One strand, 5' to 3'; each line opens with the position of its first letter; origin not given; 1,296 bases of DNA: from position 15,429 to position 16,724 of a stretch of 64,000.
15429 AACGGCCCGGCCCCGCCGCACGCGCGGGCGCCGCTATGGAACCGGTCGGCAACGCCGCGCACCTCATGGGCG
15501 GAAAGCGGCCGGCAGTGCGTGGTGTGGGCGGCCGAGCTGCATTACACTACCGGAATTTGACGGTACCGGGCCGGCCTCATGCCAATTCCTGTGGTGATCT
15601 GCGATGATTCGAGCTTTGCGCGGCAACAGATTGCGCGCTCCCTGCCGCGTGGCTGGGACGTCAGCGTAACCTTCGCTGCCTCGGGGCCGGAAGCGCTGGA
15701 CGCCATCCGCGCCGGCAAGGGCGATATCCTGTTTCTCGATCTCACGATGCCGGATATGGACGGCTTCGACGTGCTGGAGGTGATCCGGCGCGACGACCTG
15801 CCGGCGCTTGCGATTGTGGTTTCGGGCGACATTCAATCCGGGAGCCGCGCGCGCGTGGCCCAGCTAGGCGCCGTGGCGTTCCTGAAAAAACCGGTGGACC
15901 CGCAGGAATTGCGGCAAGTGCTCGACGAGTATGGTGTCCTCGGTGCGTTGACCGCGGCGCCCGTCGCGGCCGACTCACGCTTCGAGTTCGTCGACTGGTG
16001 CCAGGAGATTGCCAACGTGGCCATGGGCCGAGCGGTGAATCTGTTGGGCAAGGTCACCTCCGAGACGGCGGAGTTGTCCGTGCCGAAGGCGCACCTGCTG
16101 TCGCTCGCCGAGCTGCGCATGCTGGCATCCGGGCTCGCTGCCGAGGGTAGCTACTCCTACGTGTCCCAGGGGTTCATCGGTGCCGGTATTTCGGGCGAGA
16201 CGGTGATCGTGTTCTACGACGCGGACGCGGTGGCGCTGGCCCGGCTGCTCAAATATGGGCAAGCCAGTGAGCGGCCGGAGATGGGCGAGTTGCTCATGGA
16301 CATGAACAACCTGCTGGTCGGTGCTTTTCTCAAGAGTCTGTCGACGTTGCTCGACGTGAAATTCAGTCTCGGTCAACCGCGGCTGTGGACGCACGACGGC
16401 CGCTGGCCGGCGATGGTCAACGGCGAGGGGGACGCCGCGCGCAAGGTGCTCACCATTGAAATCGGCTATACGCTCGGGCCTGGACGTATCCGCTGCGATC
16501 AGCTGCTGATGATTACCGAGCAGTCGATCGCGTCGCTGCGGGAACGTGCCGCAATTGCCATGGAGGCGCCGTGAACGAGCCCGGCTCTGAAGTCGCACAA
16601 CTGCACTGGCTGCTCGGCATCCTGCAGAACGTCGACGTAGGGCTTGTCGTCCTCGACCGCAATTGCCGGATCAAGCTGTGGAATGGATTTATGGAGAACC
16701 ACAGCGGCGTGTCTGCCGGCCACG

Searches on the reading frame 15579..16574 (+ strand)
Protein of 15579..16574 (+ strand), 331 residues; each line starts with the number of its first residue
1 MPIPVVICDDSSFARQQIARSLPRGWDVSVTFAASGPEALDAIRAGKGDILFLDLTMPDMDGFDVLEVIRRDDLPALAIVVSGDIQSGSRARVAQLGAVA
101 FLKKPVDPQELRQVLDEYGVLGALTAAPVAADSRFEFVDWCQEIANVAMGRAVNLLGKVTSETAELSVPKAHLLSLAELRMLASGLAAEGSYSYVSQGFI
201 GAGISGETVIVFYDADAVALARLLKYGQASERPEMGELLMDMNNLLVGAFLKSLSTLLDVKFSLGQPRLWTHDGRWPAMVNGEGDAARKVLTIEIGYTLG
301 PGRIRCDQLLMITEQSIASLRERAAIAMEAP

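Call 12: search_protein_families(library=pfam, proteins=[window:15579-16574:+], max_evalue=0.001)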
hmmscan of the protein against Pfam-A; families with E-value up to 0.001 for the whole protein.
window:15579-16574:+ (331 aa): 2 families
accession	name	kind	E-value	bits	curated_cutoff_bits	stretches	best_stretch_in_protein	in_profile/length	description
PF00072.30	Response_reg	-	3.1e-21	76.1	30.2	1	5-115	1-110/111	Response regulator receiver domain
PF13690.11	CheX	-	6.8e-06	26.5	27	0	198-269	6-72/94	Chemotaxis phosphatase CheX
